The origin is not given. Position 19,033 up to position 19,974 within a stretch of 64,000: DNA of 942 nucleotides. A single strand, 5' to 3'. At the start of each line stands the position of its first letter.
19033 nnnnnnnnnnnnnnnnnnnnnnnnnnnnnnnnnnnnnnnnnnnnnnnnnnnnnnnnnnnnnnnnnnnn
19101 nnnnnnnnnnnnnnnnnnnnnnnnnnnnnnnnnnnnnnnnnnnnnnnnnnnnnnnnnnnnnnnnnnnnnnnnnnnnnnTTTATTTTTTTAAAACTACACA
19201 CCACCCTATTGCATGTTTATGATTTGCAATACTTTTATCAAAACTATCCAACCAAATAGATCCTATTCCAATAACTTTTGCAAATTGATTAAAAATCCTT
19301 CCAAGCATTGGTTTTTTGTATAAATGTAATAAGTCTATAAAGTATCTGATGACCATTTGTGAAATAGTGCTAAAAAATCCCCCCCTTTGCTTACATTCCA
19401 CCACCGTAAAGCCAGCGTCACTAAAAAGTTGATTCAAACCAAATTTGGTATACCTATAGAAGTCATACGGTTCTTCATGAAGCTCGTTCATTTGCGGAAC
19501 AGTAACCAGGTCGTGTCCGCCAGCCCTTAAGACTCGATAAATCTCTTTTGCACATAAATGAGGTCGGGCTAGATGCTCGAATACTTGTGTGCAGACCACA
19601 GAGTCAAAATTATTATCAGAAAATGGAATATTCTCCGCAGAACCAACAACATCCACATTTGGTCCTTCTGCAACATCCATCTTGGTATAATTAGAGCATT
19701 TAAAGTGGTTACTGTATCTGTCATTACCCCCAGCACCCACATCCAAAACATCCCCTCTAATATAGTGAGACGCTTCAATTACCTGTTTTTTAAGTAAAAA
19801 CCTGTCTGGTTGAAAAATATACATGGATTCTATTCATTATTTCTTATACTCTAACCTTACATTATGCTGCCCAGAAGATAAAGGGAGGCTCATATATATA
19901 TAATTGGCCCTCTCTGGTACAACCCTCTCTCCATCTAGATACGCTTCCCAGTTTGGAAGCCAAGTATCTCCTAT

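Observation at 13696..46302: A 33-kb co-oriented glycosylation supercluster with repeated GT2 synthase + GtrA + GT-C membrane transferase logic and five methyltransferases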

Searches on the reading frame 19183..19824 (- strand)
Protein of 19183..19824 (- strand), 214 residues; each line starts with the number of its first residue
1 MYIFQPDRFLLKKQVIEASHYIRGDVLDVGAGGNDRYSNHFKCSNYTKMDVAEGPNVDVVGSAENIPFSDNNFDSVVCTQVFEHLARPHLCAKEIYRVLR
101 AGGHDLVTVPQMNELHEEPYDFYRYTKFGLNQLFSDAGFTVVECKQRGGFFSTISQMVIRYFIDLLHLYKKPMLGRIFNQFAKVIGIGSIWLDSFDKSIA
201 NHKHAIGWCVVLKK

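Call 5: search_protein_families(library=pfam, proteins=[window:19183-19824:-], max_evalue=0.01)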
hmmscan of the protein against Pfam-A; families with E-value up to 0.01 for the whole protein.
window:19183-19824:- (214 aa): 6 families
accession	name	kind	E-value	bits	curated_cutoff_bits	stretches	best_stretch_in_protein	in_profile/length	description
PF08241.18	Methyltransf_11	-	1.8e-14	54.6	21.2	1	27-104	1-92/95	Methyltransferase domain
PF13489.12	Methyltransf_23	-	7.8e-09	35.9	27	1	23-143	23-163/164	Methyltransferase domain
PF13649.12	Methyltransf_25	-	2.6e-08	34.9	27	1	53-103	44-97/97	Methyltransferase domain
PF13847.12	Methyltransf_31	-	2.6e-07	30.8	27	1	60-117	60-120/145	Methyltransferase domain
PF08242.18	Methyltransf_12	-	4.8e-06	27.7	30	1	57-104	64-97/98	Methyltransferase domain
PF01209.24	Ubie_methyltran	-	1.7e-05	24.7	20.1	1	59-125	103-171/233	ubiE/COQ5 methyltransferase family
